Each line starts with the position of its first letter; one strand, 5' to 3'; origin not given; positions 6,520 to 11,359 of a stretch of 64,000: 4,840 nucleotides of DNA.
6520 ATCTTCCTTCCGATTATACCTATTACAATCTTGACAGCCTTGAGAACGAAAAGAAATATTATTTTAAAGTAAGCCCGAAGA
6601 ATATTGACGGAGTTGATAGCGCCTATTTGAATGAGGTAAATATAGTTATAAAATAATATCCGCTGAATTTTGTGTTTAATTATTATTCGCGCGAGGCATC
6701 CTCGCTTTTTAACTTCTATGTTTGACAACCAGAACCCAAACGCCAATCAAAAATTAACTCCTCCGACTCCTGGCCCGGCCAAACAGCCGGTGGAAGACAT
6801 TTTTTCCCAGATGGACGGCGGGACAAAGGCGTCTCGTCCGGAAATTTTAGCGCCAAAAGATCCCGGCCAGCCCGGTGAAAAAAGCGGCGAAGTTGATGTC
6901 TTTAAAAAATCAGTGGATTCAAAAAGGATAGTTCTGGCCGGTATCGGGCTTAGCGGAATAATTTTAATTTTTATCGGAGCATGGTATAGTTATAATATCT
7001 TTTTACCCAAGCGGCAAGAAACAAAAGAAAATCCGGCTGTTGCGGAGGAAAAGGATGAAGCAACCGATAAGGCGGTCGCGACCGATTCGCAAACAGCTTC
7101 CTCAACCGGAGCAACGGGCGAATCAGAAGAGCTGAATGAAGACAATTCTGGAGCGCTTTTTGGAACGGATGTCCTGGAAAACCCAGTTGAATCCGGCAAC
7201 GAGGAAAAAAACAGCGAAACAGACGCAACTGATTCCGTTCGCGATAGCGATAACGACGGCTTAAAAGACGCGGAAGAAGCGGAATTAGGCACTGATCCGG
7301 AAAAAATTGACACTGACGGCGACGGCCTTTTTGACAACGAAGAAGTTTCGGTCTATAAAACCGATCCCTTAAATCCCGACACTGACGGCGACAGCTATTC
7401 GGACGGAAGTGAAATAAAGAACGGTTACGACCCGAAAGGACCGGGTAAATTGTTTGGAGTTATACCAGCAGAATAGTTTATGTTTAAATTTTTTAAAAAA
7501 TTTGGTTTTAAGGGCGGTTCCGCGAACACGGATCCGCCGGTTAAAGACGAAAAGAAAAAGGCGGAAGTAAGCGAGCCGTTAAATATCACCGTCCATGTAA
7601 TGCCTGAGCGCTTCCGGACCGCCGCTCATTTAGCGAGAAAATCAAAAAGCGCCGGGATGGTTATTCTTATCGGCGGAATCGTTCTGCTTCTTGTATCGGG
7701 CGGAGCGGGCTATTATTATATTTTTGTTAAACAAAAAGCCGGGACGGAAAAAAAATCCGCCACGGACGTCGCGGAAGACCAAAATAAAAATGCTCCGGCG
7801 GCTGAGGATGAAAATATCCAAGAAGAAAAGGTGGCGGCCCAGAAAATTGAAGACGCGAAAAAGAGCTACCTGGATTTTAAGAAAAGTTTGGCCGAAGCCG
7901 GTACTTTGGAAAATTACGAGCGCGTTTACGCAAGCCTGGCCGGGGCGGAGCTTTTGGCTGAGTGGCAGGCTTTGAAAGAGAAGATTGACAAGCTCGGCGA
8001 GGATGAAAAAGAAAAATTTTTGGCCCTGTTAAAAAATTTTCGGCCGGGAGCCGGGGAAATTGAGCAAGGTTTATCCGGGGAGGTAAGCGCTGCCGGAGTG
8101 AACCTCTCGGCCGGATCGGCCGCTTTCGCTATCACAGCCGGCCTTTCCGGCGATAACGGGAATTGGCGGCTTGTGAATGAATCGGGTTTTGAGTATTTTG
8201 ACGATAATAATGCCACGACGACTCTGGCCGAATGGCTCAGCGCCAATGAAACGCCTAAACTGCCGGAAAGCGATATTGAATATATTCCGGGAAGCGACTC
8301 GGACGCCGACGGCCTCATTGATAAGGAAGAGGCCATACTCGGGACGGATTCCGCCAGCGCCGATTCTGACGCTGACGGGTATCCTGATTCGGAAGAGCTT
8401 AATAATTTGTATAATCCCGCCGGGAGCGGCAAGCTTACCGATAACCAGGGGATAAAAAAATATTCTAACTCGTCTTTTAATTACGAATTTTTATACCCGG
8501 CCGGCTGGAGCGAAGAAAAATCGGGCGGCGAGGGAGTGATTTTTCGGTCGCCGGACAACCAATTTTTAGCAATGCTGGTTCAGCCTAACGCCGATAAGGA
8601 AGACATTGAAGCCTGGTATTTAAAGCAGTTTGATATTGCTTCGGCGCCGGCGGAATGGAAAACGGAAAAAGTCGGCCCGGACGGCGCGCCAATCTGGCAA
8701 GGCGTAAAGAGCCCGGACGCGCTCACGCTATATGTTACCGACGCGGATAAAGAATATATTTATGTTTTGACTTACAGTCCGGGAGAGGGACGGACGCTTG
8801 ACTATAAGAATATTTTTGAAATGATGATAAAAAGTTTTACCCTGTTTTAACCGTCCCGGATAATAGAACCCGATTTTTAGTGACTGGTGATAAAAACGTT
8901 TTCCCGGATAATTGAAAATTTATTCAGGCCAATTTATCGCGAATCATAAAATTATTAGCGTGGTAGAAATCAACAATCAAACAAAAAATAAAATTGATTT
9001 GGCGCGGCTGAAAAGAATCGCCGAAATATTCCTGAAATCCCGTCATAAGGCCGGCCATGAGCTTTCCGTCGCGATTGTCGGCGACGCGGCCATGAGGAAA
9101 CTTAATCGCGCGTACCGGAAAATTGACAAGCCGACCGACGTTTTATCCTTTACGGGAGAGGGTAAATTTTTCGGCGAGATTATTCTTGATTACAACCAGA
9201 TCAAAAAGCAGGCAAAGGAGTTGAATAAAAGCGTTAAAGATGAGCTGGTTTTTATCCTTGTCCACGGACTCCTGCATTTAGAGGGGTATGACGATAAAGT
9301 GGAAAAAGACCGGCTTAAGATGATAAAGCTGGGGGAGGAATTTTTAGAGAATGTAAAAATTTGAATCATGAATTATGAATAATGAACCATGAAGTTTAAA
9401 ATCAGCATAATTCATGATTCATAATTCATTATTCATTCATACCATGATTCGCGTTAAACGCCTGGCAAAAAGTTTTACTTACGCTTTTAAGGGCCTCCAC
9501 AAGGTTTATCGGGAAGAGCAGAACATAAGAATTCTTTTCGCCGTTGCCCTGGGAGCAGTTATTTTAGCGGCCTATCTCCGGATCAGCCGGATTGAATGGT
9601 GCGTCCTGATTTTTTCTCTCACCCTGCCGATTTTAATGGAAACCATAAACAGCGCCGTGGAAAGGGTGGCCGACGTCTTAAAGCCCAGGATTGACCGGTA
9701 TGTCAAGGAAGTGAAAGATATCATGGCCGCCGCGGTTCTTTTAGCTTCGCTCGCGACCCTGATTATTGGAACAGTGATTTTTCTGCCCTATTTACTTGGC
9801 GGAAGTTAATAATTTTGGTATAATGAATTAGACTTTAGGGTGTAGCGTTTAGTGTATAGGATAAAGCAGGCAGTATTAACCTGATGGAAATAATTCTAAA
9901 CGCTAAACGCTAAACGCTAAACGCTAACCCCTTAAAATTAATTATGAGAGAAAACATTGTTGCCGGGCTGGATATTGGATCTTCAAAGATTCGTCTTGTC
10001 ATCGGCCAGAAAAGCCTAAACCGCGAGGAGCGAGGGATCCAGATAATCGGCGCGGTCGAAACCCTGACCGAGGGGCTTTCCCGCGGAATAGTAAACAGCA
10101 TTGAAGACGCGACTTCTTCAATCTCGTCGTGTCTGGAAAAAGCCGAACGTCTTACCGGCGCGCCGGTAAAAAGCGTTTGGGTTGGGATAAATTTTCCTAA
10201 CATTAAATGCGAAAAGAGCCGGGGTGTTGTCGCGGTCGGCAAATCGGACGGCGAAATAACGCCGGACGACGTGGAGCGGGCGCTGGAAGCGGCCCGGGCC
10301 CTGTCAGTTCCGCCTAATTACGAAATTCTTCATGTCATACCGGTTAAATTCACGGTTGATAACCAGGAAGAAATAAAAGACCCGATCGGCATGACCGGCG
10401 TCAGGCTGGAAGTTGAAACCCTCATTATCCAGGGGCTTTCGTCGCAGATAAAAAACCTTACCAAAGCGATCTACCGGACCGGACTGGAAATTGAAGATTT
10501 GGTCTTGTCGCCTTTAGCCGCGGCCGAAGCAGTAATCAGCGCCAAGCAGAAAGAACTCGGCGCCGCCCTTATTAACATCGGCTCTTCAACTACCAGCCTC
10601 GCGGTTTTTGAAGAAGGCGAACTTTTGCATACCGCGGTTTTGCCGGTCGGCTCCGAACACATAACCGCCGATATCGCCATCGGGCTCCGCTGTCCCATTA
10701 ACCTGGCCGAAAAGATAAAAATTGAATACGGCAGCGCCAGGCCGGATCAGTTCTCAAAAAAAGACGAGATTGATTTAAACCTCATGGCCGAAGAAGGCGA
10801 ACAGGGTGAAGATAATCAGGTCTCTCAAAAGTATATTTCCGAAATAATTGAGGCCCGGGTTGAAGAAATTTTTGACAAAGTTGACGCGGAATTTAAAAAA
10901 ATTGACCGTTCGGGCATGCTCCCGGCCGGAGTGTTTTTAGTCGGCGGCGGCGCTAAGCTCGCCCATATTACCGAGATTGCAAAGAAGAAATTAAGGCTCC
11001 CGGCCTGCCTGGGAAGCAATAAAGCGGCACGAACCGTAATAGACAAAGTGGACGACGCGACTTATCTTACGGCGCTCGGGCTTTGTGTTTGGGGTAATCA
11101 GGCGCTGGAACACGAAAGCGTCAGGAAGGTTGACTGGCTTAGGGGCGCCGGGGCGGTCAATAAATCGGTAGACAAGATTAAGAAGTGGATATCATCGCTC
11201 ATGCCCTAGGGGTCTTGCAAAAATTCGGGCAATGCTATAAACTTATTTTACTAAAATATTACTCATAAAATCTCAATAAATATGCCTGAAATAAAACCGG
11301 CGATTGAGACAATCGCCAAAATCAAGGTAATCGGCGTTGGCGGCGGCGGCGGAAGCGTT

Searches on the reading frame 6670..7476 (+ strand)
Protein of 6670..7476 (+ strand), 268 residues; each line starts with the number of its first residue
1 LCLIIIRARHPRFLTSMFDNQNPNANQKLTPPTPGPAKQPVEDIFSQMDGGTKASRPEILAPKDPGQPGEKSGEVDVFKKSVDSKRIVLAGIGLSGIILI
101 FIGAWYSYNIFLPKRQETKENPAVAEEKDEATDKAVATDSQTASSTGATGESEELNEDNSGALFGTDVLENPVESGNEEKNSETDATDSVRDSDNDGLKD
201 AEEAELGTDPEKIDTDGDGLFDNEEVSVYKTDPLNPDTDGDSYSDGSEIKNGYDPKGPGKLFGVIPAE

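Call 52: search_protein_families(library=pfam, proteins=[window:6670-7476:+], max_evalue=0.0001)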
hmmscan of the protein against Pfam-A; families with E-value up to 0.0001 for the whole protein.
window:6670-7476:+ (268 aa): 1 family
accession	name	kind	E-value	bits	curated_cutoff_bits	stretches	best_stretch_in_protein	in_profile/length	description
PF18884.5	TSP3_bac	-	4e-13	49.4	25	2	192-210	1-19/22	Bacterial TSP3 repeat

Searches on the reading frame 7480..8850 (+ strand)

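Call 52: search_protein_families(library=pfam, proteins=[window:7480-8850:+], max_evalue=0.0001)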
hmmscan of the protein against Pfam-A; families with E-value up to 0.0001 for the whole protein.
window:7480-8850:+ (456 aa): 1 family
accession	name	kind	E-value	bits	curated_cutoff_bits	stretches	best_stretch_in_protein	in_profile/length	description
PF01789.22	PsbP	-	9.1e-06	26.2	23.5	0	324-360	2-39/155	PsbP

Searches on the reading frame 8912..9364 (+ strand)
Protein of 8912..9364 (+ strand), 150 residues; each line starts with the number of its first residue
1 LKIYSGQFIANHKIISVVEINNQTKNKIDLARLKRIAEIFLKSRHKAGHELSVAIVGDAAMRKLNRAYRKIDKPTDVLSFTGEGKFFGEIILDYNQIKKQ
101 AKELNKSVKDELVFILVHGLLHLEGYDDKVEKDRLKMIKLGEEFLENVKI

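Call 52: search_protein_families(library=pfam, proteins=[window:8912-9364:+], max_evalue=0.0001)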
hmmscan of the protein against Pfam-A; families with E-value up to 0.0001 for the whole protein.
window:8912-9364:+ (150 aa): 1 family
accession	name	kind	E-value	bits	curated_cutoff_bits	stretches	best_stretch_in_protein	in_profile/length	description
PF02130.23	YbeY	-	2.6e-31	108.6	25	1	34-147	12-128/129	Endoribonuclease YbeY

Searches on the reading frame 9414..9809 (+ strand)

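Call 52: search_protein_families(library=pfam, proteins=[window:9414-9809:+], max_evalue=0.0001)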
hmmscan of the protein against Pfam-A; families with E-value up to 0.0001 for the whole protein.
window:9414-9809:+ (131 aa): 1 family
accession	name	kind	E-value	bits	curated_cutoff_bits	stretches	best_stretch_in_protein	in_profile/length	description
PF01219.24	DAGK_prokar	-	7.5e-29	100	22.3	1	23-123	2-102/102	Prokaryotic diacylglycerol kinase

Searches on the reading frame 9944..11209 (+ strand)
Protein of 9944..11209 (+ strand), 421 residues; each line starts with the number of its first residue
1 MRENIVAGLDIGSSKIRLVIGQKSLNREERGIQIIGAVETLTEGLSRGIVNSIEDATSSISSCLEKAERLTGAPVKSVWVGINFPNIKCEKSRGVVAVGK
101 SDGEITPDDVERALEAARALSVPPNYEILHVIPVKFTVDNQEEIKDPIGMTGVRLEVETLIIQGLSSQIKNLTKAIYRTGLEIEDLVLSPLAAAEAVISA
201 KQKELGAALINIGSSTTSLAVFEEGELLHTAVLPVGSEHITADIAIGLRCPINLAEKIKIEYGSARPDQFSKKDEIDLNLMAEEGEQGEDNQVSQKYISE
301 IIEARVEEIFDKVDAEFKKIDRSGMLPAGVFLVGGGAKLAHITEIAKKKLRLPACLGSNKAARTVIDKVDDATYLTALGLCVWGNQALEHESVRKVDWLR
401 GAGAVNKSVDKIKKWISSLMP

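Call 52: search_protein_families(library=pfam, proteins=[window:9944-11209:+], max_evalue=0.0001)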
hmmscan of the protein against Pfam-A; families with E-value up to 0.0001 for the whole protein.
window:9944-11209:+ (421 aa): 4 families
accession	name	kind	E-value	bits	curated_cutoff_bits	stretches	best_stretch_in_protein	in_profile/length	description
PF14450.12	FtsA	-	1.6e-34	119.4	31.8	1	208-379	1-127/127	Cell division protein FtsA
PF02491.25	SHS2_FTSA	-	2.6e-29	101.8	25.4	1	86-162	3-78/79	SHS2 domain inserted in FTSA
PF06723.19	MreB_Mbl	-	1.8e-10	40.6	27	1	190-359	130-306/327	MreB/Mbl protein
PF11104.14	PilM_2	-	4.8e-05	22.9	27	0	197-261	172-236/340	Type IV pilus assembly protein PilM;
